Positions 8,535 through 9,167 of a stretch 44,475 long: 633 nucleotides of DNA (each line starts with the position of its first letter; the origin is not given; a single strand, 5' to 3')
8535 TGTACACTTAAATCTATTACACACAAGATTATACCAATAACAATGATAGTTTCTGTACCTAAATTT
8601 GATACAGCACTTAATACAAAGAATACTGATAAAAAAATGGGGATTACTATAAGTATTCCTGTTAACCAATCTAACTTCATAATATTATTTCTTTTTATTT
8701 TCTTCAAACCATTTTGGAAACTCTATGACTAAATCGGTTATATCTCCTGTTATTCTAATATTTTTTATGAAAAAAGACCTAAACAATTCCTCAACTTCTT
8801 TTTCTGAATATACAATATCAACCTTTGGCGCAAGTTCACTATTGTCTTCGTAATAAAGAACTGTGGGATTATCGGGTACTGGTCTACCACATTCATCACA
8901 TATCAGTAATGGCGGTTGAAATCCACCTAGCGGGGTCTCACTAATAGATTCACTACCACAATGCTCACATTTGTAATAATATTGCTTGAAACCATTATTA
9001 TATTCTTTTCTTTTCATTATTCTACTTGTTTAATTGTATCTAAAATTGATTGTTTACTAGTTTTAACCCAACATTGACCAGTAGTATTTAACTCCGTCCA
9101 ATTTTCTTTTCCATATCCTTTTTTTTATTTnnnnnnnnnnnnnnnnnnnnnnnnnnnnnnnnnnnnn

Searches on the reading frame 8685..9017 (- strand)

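Call 48: search_protein_families(library=pfam, proteins=[window:8685-9017:-], max_evalue=0.01)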
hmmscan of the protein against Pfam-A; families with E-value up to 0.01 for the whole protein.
window:8685-9017:- (110 aa): 1 family
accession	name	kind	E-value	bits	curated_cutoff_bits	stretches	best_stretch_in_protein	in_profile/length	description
PF09723.15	Zn_ribbon_8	-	0.0021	18.5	34.4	1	13-46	4-36/41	Zinc ribbon domain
